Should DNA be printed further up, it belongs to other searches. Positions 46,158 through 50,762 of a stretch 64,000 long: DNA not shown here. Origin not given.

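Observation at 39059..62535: Five oriented sigma-54 motifs define a candidate desiccation/general-stress regulon with its own NtrC-type activator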

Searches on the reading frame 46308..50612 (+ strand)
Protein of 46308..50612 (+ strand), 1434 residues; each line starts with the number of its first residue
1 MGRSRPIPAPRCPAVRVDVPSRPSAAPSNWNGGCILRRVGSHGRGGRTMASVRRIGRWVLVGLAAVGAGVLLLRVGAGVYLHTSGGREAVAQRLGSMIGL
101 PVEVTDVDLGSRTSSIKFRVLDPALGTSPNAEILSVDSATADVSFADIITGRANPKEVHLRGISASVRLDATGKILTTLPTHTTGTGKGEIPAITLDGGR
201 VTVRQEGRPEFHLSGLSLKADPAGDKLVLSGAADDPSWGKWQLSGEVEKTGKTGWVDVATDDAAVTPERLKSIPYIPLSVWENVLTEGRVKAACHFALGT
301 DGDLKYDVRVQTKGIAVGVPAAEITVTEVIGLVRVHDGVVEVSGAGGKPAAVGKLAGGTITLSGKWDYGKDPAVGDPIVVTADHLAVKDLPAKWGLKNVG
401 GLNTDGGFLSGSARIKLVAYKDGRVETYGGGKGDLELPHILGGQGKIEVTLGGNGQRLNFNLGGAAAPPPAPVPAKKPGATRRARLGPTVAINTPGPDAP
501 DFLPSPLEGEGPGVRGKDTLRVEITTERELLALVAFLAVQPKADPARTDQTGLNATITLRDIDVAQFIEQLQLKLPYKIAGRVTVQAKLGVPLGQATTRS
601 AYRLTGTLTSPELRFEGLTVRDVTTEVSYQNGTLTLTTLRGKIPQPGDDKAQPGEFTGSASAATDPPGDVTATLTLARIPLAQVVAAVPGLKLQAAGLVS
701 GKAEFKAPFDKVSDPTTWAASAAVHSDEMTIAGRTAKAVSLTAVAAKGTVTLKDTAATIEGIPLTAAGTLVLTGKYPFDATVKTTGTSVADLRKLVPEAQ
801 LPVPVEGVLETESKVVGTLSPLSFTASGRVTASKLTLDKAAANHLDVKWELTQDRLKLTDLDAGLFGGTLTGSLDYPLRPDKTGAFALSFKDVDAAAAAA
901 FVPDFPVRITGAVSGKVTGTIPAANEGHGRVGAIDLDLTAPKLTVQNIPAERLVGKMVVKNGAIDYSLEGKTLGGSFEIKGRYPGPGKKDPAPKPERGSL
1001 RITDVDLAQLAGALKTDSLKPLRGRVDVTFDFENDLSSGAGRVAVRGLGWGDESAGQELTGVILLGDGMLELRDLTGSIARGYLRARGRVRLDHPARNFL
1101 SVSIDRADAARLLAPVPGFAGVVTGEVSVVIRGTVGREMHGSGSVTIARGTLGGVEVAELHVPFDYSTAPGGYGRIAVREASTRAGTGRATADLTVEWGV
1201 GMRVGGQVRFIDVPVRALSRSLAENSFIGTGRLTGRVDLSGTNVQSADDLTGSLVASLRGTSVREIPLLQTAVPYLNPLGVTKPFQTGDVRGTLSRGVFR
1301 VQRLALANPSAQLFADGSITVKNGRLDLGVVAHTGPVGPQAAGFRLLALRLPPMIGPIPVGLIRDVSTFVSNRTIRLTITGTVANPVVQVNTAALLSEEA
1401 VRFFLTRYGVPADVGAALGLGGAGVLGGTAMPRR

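Call 4: search_protein_families(library=pfam, proteins=[window:46308-50612:+])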
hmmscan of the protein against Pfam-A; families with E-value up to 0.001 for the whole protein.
window:46308-50612:+ (1434 aa): 3 families
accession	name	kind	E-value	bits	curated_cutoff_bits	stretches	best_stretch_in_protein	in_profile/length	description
PF05170.20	AsmA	-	1.3e-05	24.7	29.8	0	1066-1122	467-524/607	AsmA family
PF05359.17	DUF748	-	2e-05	23.3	50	0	52-175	11-127/1037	Domain of Unknown Function (DUF748)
PF01203.25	T2SSN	-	0.00023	21.7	29.6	0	636-796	39-196/211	Type II secretion system (T2SS), protein N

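Call 13: find_related_loci(query=window:46452-50609:+, collection=genome_contigs, flank=10000)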
Query window:46452-50609:+ (1386 aa) in genome_contigs; peptide patterns used: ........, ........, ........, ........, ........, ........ (x = any residue, [..] = any of these).
75 stretches matched a pattern, but none encodes a relative of the query by tblastn (E <= 1e-3).

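Call 14: find_homologous_proteins(query=window:46452-50609:+, max_evalue=1e-10)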
Query window:46452-50609:+ (1386 aa): 36 proteins with E <= 1e-10 among 8000 candidates.
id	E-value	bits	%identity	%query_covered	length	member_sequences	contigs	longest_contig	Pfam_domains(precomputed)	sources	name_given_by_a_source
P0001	0.0e+0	3010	100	100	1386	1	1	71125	-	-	-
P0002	0.0e+0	2130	70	100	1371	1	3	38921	PF13116.12,PF05359.17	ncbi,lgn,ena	-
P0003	0.0e+0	1978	67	100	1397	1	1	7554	PF05359.17,PF05170.21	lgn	-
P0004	0.0e+0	1856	60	99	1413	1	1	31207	PF13116.12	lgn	-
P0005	0.0e+0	1831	62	100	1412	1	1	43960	-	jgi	jgi:hypothetical protein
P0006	0.0e+0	1805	62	100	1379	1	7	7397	-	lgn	-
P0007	0.0e+0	1798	62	99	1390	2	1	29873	-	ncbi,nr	ncbi:MAG: AsmA-like C-terminal region-containing protein [Gemmataceae bacterium]|nr:AsmA-like C-term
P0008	0.0e+0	1795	63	99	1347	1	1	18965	-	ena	-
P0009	0.0e+0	1792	62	99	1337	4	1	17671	-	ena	-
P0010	0.0e+0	1759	60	100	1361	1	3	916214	PF13116.12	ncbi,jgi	jgi:hypothetical protein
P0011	0.0e+0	1700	58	98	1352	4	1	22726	PF01203.26,PF13116.12,PF05359.17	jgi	jgi:translocation and assembly module TamB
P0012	0.0e+0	1692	62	94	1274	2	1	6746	-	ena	-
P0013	0.0e+0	1663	57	99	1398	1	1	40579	PF13116.12,PF05170.21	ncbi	-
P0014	0.0e+0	1653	59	99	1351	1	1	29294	PF01203.26,PF13116.12,PF05359.17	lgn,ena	-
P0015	0.0e+0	1652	56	99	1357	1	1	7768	PF27051.1,PF13116.12,PF05359.17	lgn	-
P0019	0.0e+0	1581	57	97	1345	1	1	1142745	PF05359.17,PF05170.21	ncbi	ncbi:MAG: AsmA-like C-terminal region-containing protein [Gemmataceae bacterium]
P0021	0.0e+0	1574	55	99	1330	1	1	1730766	PF13116.12,PF05359.17,PF05170.21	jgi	jgi:translocation and assembly module TamB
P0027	0.0e+0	1278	47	98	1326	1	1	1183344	PF01203.26,PF13116.12,PF05359.17,PF05170.21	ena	-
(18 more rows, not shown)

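Call 15: find_encoding_contigs(protein=P0002, flank=10000, max_places=1)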
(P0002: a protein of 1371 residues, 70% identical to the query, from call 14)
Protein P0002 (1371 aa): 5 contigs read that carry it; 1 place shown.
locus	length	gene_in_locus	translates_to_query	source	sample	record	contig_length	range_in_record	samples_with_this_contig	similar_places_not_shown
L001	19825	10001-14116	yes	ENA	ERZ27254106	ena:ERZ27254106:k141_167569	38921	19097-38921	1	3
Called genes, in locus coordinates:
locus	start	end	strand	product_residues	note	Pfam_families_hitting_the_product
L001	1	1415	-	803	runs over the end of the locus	PF00270:DEAD, PF04851:ResIII, PF00271:Helicase_C (weak)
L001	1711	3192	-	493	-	PF16656:Pur_ac_phosph_N, PF00149:Metallophos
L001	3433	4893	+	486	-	PF01408:GFO_IDH_MocA, PF19051:GFO_IDH_MocA_C2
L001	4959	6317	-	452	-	-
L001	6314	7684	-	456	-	-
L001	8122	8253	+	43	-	-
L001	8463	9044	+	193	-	PF11974:bMG3 (weak), PF13620:CarboxypepD_reg (weak)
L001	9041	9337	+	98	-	-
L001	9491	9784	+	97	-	PF07638:Sigma70_ECF, PF08281:Sigma70_r4_2 (weak)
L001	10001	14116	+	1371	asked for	PF05359:DUF748 (faint), PF13116:YhdP (faint)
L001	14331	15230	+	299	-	PF02563:Poly_export (weak), PF10531:SLBB, PF22461:SLBB_2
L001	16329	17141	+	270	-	PF00106:adh_short, PF08659:KR, PF13561:adh_short_C2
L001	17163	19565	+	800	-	PF09137:Glucodextran_N, PF00723:Glyco_hydro_15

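Call 16: find_encoding_contigs(protein=P0010, flank=10000, max_places=1)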
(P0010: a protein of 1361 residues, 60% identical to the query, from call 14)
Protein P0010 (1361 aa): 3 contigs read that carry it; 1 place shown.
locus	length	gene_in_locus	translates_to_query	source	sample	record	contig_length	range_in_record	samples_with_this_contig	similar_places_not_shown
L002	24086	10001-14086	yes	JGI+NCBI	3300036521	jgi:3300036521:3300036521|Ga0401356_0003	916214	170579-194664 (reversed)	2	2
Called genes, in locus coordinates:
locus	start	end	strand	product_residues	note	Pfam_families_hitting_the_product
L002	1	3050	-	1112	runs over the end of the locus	PF12838:Fer4_7 (faint), PF13247:Fer4_11 (faint)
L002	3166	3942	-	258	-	PF14522:Cytochrome_C7 (faint), PF14537:Cytochrom_c3_2 (faint)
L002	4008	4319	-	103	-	-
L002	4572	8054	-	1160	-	PF25487:ETR1_N, PF13493:DUF4118, PF08448:PAS_4, PF08447:PAS_3, PF08447:PAS_3, PF08447:PAS_3, PF08448:PAS_4, PF00512:HisKA, +5 more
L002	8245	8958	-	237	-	-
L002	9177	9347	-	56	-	PF07043:DUF1328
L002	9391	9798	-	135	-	-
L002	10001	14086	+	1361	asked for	PF13116:YhdP (faint)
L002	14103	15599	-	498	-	PF01435:Peptidase_M48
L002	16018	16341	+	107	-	-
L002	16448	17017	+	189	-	-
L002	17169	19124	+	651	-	PF01558:POR, PF01855:POR_N, PF17147:PFOR_II (weak)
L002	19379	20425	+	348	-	PF02775:TPP_enzyme_C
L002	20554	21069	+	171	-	PF00571:CBS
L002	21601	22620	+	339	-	PF07963:N_methyl, PF07596:SBP_bac_10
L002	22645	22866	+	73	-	-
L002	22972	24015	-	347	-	PF18306:LDcluster4, PF03641:Lysine_decarbox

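Call 17: find_encoding_contigs(protein=P0019, flank=10000, max_places=1)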
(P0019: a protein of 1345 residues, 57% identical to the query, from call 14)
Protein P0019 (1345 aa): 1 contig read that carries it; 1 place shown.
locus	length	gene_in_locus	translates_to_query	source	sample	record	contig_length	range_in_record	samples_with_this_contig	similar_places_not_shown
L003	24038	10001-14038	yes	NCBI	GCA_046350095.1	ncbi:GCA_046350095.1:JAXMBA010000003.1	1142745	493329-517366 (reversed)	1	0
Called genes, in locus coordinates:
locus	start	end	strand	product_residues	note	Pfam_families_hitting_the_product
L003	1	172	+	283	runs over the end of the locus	PF01261:AP_endonuc_2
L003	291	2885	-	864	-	PF02861:Clp_N, PF23569:NBD_SMAX1, PF00004:AAA, PF17871:AAA_lid_9, PF00004:AAA, PF07724:AAA_2, PF07728:AAA_5, PF10431:ClpB_D2-small, +11 more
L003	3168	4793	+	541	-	PF12679:ABC2_membrane_2, PF01061:ABC2_membrane, PF12698:ABC2_membrane_3, PF12730:ABC2_membrane_4 (weak)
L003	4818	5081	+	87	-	-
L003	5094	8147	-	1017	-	PF25487:ETR1_N, PF13493:DUF4118, PF08447:PAS_3, PF08447:PAS_3, PF00989:PAS, PF08448:PAS_4, PF08447:PAS_3, PF00512:HisKA, +4 more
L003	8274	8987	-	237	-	-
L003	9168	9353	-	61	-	PF07043:DUF1328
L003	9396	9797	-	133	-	-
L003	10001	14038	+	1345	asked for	PF05359:DUF748 (weak), PF05170:AsmA (faint)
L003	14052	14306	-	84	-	-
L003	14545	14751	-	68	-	PF01165:Ribosomal_S21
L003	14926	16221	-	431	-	PF01839:FG-GAP (faint), PF13517:FG-GAP_3, PF07593:UnbV_ASPIC (weak)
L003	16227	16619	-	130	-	-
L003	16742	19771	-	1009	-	PF00034:Cytochrom_C (faint), PF13442:Cytochrome_CBB3 (faint), PF02433:FixO (faint)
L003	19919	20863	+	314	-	PF06283:ThuA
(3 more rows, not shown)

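Call 18: find_encoding_contigs(protein=P0021, flank=10000, max_places=1)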
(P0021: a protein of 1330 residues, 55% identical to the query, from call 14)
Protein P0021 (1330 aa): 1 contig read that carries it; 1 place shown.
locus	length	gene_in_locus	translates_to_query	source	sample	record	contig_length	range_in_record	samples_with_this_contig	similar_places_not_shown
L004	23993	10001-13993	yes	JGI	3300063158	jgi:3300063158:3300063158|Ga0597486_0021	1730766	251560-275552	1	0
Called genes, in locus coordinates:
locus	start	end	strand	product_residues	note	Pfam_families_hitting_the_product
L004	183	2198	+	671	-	PF00069:Pkinase, PF03109:ABC1 (faint), PF07714:PK_Tyr_Ser-Thr, PF06293:Kdo (weak)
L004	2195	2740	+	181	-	-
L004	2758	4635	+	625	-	PF00069:Pkinase, PF07714:PK_Tyr_Ser-Thr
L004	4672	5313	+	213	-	-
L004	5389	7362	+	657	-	PF02878:PGM_PMM_I, PF02879:PGM_PMM_II, PF02880:PGM_PMM_III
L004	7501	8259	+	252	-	PF04098:Rad52_Rad22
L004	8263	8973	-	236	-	-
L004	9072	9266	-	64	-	PF07043:DUF1328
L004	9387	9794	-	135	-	-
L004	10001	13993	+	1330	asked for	PF05359:DUF748 (faint), PF13116:YhdP (faint), PF05170:AsmA (faint)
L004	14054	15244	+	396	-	PF03453:MoeA_N, PF00994:MoCF_biosynth, PF03454:MoeA_C (weak)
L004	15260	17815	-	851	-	PF00515:TPR_1 (faint), PF07719:TPR_2 (faint), PF13174:TPR_6 (faint), PF13181:TPR_8 (faint), PF13428:TPR_14 (faint)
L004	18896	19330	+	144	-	-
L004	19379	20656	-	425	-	PF01612:DNA_pol_A_exo1, PF00570:HRDC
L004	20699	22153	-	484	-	PF13231:PMT_2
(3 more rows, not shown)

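Call 19: find_encoding_contigs(protein=P0027, flank=10000, max_places=1)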
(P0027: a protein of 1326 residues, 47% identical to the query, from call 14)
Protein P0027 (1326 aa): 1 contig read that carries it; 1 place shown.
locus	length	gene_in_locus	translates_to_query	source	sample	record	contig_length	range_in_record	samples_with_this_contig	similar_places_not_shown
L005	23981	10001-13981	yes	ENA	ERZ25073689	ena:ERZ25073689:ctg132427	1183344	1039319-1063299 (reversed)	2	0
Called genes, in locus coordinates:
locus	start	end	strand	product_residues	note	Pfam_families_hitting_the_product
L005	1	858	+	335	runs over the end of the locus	PF00551:Formyl_trans_N, PF02911:Formyl_trans_C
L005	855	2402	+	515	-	PF01029:NusB, PF22458:RsmF-B_ferredox, PF01189:Methyltr_RsmB-F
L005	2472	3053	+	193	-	PF05685:Uma2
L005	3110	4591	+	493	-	PF00919:UPF0004, PF04055:Radical_SAM, PF01938:TRAM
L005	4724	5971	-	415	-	PF13360:PQQ_2, PF01011:PQQ (faint), PF13360:PQQ_2, PF13570:Beta-prop_ACSF4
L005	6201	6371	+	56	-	PF00471:Ribosomal_L33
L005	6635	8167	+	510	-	PF01487:DHquinase_I, PF03435:Sacchrp_dh_NADP (faint), PF08501:Shikimate_dh_N, PF01488:Shikimate_DH, PF03807:F420_oxidored (weak), PF18317:SDH_C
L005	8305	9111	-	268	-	PF02548:Pantoate_transf, PF13714:PEP_mutase (weak)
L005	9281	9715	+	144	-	PF04134:DCC1-like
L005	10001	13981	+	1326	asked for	PF05359:DUF748, PF13116:YhdP (weak), PF01203:T2SSN (faint), PF05170:AsmA (weak)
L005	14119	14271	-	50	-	-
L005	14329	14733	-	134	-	-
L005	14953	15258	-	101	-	-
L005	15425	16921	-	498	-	PF13489:Methyltransf_23 (weak), PF08241:Methyltransf_11 (weak), PF08242:Methyltransf_12 (weak), PF13649:Methyltransf_25 (weak)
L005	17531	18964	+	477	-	PF00089:Trypsin, PF13365:Trypsin_2, PF00595:PDZ (weak), PF13180:PDZ_2, PF17820:PDZ_6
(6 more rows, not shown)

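Call 20: find_encoding_contigs(protein=P0005, flank=10000, max_places=1)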
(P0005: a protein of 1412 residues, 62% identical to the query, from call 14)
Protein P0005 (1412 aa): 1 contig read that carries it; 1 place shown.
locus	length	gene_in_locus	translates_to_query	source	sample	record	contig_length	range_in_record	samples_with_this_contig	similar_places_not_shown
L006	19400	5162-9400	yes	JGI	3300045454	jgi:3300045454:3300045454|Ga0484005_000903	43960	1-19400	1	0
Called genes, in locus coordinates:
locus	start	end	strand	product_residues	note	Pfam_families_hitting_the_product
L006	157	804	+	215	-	PF13441:Gly-zipper_YMGG, PF13488:Gly-zipper_Omp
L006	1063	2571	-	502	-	PF01946:Thi4 (weak), PF00890:FAD_binding_2, PF01266:DAO, PF03486:HI0933_like (faint), PF07992:Pyr_redox_2 (weak), PF12831:FAD_oxidored (weak), PF13450:NAD_binding_8, PF00355:Rieske, +1 more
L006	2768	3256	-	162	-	PF00072:Response_reg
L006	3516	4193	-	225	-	-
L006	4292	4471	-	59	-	PF07043:DUF1328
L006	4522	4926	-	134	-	-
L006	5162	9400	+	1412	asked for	-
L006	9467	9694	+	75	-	PF09720:Unstab_antitox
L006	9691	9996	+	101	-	PF05016:ParE_toxin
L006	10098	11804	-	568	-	PF08281:Sigma70_r4_2 (faint), PF12728:HTH_17 (weak), PF13384:HTH_23 (faint), PF13518:HTH_28 (faint), PF04542:Sigma70_r2, PF04545:Sigma70_r4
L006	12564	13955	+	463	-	-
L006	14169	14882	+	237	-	-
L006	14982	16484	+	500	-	PF08323:Glyco_transf_5, PF13439:Glyco_transf_4 (faint), PF20706:GT4-conflict (weak), PF00534:Glycos_transf_1, PF13692:Glyco_trans_1_4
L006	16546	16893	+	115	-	PF05973:Gp49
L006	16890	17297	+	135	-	PF13744:HTH_37 (weak), PF04545:Sigma70_r4 (faint), PF13560:HTH_31 (weak), PF01381:HTH_3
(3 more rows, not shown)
